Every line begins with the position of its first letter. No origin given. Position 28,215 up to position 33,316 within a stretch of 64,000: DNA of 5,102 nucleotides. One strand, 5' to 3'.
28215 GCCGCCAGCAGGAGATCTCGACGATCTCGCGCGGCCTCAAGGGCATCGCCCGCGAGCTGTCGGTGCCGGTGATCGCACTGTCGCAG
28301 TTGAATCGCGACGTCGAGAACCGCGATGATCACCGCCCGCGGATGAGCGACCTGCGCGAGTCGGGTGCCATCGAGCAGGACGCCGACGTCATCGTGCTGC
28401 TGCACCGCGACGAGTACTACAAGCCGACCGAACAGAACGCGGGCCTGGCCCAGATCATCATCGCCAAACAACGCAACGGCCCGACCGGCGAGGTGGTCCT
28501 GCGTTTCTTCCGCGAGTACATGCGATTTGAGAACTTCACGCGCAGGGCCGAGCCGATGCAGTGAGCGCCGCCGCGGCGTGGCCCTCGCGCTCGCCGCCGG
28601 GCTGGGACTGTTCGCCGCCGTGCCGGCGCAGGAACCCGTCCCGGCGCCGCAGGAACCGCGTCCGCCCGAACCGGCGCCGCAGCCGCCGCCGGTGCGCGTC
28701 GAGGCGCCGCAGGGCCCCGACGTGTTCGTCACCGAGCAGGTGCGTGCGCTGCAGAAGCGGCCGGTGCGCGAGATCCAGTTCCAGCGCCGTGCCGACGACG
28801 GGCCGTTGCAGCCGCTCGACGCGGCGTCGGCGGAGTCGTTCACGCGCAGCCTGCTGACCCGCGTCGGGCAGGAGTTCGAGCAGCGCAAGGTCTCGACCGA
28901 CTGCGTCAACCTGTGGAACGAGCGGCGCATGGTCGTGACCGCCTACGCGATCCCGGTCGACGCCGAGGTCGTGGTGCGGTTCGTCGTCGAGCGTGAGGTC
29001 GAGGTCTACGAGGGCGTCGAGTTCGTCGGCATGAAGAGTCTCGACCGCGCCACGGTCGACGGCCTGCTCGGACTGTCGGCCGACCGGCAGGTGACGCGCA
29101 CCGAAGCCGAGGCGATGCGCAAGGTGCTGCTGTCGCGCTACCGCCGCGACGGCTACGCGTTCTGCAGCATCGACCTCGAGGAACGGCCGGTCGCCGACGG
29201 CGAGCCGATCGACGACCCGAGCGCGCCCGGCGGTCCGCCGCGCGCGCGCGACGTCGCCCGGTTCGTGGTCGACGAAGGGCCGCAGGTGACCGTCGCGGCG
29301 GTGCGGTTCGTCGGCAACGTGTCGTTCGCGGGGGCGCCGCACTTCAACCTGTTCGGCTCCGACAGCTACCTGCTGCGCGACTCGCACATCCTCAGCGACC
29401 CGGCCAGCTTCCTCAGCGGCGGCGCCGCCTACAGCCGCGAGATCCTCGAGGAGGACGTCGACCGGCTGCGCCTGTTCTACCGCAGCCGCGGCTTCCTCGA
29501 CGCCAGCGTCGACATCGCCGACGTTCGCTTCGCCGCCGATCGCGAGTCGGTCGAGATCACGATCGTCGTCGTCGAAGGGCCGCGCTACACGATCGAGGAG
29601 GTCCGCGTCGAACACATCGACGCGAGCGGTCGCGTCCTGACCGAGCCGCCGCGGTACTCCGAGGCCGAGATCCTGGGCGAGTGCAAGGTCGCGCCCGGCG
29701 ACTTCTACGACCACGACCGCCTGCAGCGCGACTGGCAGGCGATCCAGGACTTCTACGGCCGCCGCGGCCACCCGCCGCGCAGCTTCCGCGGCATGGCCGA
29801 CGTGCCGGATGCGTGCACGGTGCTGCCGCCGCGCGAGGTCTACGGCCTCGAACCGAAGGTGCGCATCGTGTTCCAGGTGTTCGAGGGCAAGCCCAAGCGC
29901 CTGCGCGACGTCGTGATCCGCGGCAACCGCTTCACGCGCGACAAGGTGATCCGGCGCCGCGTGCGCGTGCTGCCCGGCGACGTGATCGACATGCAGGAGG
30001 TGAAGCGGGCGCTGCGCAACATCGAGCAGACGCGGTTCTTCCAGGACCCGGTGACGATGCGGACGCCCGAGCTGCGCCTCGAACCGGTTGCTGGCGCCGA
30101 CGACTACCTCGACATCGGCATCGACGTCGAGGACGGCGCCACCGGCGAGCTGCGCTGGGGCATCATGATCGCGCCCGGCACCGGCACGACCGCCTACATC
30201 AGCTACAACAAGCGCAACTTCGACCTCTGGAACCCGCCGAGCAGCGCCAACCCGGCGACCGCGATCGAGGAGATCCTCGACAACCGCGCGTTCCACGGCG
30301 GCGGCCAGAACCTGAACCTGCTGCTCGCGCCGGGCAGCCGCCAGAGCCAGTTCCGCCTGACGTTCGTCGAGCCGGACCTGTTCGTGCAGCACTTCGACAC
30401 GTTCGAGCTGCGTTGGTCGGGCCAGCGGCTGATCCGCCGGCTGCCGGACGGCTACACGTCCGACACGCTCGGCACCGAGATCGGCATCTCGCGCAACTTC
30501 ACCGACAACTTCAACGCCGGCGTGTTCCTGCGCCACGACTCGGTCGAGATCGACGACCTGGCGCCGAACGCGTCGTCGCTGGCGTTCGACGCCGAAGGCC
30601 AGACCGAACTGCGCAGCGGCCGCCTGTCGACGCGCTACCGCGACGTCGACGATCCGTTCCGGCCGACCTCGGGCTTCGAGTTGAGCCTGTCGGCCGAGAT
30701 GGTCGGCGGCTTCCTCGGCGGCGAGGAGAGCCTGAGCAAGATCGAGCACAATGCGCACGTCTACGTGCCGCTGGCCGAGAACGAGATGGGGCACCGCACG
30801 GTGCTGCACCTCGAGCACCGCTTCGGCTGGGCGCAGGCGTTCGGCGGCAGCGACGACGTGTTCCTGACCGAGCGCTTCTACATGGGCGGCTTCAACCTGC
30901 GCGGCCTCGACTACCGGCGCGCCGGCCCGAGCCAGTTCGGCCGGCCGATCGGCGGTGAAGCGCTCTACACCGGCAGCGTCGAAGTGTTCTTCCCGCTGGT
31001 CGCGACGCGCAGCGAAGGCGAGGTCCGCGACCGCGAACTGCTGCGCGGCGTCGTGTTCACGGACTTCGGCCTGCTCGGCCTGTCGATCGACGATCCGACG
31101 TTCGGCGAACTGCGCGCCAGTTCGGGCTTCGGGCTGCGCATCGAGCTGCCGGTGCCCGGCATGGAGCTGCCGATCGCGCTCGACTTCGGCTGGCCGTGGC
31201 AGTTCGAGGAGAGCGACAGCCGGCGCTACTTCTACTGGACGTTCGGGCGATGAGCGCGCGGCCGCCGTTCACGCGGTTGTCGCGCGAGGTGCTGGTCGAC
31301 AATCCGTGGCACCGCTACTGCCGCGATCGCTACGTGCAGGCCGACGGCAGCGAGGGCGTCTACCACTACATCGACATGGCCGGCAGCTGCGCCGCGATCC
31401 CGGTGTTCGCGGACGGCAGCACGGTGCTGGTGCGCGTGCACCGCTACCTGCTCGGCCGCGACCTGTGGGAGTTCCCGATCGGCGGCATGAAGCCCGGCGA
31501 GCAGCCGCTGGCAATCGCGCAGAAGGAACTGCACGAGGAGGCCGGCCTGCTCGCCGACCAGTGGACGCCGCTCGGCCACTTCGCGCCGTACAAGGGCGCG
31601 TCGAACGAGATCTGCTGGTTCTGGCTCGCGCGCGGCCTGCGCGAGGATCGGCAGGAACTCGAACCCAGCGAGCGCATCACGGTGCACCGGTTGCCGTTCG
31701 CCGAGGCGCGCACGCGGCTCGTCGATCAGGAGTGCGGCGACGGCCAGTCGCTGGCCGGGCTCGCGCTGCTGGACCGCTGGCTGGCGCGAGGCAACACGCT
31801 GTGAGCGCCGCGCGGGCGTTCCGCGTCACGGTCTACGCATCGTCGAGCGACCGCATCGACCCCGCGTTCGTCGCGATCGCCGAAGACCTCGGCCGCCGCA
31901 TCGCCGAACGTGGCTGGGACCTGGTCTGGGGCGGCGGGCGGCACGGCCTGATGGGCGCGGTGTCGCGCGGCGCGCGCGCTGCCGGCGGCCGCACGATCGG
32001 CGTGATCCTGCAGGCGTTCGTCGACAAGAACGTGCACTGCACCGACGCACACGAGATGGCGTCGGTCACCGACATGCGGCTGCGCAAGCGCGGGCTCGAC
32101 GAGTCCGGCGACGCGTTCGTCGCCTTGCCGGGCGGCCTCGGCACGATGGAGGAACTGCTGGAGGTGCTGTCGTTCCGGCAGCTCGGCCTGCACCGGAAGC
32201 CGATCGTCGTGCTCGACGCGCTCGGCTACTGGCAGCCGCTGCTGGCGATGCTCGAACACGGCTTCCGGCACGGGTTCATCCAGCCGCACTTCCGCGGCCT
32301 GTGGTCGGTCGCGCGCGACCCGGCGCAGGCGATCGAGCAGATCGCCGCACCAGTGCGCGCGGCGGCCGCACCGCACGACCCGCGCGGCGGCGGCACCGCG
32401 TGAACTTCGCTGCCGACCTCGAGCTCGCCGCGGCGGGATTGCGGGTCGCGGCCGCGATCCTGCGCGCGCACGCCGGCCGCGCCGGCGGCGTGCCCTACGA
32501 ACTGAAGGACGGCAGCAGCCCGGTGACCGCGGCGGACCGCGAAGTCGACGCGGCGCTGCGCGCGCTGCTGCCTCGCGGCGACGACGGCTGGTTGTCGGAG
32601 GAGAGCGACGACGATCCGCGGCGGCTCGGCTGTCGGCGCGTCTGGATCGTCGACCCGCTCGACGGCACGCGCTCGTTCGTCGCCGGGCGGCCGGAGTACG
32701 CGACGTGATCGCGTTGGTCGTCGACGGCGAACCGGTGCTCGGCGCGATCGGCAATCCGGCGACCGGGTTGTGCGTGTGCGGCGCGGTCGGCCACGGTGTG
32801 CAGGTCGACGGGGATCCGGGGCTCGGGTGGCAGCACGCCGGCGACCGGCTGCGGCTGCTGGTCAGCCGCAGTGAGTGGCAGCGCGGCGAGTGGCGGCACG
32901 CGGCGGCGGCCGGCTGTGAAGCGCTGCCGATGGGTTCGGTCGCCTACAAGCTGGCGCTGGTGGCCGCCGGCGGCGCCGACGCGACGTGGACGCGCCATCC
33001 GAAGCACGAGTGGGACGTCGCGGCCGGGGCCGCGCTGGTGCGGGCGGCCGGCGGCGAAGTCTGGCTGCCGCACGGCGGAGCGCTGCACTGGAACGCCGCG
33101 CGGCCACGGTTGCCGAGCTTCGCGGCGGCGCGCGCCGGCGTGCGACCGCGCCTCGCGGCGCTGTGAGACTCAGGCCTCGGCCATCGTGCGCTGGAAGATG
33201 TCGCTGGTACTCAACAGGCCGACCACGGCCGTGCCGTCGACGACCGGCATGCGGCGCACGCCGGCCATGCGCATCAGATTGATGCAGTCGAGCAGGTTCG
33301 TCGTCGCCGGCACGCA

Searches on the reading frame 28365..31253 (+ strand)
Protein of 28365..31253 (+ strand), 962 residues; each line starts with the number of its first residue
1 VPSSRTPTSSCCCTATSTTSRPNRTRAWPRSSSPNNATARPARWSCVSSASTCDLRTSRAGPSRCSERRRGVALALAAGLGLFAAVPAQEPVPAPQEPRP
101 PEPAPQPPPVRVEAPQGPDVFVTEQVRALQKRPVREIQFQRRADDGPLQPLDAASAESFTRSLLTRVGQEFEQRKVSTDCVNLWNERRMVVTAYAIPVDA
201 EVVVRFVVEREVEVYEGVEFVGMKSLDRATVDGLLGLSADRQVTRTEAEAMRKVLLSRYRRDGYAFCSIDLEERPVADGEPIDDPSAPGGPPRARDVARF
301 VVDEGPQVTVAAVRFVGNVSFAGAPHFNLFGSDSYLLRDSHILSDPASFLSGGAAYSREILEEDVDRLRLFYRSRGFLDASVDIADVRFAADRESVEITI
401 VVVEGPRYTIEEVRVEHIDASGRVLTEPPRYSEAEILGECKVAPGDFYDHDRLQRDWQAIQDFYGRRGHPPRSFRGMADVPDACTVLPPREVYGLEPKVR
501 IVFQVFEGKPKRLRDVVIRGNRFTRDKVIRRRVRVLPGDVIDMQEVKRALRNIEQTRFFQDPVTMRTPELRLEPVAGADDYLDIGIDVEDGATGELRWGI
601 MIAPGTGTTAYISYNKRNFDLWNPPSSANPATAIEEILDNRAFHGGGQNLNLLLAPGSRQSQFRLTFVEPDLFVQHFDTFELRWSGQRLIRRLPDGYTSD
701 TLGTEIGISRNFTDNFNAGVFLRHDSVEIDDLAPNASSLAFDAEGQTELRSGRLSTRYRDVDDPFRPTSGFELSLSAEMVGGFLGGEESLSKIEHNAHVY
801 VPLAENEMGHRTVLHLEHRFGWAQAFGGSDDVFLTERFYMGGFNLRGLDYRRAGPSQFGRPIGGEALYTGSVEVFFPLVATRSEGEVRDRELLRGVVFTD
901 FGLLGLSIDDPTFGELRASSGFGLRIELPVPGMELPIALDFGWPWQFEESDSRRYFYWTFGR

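Call 48: search_protein_families(library=pfam, proteins=[window:28365-31253:+], max_evalue=0.0001)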
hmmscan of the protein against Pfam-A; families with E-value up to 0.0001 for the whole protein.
window:28365-31253:+ (962 aa): 2 families
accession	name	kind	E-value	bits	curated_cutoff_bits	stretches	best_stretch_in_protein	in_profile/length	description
PF01103.29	Omp85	-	1e-44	153.8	24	1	643-961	2-322/325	Omp85 superfamily domain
PF07244.20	POTRA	-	6.8e-31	107.2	21.3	2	316-405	9-79/79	Surface antigen variable number repeat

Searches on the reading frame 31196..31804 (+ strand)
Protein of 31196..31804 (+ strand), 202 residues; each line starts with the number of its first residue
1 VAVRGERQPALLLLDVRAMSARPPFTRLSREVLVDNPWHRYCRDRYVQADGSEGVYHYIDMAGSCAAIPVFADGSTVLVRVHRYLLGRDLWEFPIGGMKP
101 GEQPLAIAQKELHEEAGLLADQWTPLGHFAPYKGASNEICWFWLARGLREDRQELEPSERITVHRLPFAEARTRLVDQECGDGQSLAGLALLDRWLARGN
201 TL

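Call 48: search_protein_families(library=pfam, proteins=[window:31196-31804:+], max_evalue=0.0001)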
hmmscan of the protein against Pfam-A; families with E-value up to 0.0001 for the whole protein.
window:31196-31804:+ (202 aa): 1 family
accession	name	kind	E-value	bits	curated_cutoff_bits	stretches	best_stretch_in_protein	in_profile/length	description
PF00293.34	NUDIX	-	3.7e-10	40.4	21.1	1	67-171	7-118/134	NUDIX domain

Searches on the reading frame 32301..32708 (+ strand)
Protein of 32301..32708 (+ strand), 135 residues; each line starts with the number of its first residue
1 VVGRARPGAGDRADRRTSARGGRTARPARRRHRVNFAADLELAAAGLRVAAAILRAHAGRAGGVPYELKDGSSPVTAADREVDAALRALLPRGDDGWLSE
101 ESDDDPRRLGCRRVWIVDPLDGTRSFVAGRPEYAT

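Call 48: search_protein_families(library=pfam, proteins=[window:32301-32708:+], max_evalue=0.0001)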
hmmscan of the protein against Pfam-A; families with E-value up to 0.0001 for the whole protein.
window:32301-32708:+ (135 aa): 1 family
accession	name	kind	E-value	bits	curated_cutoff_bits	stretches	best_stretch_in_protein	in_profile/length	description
PF00459.30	Inositol_P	-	1e-12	48.5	27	1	48-135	14-107/271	Inositol monophosphatase family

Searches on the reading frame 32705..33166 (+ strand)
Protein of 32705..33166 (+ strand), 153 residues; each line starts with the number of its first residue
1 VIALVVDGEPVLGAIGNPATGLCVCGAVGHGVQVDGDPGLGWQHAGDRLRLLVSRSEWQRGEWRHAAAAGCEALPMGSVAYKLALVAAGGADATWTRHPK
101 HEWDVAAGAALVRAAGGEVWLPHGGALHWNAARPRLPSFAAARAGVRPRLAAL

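Call 54: search_protein_families(library=pfam, proteins=[window:32705-33166:+], max_evalue=0.0001)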
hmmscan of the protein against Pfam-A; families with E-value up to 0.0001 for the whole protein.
window:32705-33166:+ (153 aa): 1 family
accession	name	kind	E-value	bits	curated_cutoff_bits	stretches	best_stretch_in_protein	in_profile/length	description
PF00459.30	Inositol_P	-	3.4e-20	73.1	27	1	1-135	108-251/271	Inositol monophosphatase family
